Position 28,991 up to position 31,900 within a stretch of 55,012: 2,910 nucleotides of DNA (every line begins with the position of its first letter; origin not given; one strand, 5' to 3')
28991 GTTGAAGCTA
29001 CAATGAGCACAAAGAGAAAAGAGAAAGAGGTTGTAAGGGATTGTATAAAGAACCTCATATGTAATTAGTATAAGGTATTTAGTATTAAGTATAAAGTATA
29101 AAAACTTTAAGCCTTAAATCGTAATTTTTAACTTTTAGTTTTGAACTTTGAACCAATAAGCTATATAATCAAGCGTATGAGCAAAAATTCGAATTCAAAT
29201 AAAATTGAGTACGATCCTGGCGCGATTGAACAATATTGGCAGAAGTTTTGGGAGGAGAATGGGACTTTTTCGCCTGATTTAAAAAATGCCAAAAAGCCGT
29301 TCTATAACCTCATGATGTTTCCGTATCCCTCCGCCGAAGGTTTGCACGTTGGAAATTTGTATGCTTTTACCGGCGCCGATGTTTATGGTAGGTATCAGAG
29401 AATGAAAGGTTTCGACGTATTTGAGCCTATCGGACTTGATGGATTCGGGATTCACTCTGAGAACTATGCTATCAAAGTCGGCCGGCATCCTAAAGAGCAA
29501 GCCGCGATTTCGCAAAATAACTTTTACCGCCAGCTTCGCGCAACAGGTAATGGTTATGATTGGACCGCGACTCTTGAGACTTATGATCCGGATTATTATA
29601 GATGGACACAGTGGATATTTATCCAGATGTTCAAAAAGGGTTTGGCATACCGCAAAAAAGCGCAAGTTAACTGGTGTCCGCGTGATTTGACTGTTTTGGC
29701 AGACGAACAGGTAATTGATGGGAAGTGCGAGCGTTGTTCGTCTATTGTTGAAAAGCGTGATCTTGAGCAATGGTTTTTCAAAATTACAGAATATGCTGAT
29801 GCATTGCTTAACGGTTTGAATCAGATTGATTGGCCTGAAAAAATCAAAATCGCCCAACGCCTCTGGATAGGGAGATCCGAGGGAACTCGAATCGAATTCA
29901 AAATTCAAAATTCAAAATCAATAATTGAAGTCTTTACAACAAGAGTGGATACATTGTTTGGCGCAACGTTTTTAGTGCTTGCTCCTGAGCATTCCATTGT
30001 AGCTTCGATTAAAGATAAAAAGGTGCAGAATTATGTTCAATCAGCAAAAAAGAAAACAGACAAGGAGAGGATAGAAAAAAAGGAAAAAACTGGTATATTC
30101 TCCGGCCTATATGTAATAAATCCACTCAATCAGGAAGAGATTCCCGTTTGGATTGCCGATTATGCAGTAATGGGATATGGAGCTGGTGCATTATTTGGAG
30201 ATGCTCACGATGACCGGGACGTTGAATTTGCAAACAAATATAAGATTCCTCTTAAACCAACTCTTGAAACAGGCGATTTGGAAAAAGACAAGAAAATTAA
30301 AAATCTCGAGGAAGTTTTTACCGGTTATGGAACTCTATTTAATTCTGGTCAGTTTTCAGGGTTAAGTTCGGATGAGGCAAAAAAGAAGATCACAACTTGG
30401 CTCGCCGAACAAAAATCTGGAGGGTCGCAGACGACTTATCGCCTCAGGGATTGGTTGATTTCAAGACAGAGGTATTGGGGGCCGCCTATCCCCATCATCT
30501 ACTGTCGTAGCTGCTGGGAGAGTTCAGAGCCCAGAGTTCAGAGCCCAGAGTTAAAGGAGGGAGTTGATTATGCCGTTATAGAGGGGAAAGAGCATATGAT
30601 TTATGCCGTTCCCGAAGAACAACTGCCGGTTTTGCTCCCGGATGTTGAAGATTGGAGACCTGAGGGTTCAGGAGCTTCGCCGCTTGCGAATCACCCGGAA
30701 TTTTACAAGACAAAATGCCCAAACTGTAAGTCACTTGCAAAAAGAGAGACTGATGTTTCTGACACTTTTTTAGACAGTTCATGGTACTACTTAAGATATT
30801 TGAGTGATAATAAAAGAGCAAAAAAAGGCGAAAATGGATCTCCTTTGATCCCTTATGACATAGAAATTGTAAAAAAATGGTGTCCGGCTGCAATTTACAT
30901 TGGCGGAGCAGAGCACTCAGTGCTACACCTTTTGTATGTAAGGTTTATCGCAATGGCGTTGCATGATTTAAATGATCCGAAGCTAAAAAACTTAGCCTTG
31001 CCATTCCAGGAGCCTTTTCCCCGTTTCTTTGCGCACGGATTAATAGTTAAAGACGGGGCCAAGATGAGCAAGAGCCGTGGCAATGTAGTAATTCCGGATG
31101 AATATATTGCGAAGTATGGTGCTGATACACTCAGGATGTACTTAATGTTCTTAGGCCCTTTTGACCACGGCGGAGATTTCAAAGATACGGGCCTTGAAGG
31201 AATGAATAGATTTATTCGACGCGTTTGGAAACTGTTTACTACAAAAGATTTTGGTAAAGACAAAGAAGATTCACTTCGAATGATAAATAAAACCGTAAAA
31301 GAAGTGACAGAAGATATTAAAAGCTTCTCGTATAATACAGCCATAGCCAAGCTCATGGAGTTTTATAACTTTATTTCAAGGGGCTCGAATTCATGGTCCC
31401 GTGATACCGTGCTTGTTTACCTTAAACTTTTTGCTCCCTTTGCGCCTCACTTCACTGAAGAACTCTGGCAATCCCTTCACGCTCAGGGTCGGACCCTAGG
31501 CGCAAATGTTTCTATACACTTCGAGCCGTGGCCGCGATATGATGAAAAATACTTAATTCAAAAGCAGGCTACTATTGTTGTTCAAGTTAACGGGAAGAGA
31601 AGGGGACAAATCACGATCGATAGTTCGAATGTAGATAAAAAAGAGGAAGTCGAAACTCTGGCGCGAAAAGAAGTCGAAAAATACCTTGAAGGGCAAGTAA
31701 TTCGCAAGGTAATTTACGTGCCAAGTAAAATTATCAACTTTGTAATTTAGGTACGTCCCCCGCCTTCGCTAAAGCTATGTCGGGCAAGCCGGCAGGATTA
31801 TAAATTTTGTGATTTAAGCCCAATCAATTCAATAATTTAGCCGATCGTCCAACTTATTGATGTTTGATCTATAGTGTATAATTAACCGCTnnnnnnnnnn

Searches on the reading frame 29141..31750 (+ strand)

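Call 81: search_protein_families(library=pfam, proteins=[window:29141-31750:+], max_evalue=0.0001)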
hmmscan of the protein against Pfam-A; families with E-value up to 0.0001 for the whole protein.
window:29141-31750:+ (869 aa): 4 families
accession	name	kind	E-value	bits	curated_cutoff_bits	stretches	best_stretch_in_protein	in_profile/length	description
PF13603.12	tRNA-synt_1_2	-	1.2e-58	198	25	1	241-421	2-184/185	Leucyl-tRNA synthetase, editing domain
PF00133.28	tRNA-synt_1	-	1.9e-38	132.8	22.7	2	33-235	2-216/414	tRNA synthetases class I (I, L, M and V)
PF09334.17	tRNA-synt_1g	-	4.1e-29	102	20.1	2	60-201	7-144/391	tRNA synthetases class I (M)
PF08264.19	Anticodon_1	-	1.2e-22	80.9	25.1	1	712-831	5-143/148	Anticodon-binding domain of tRNA ligase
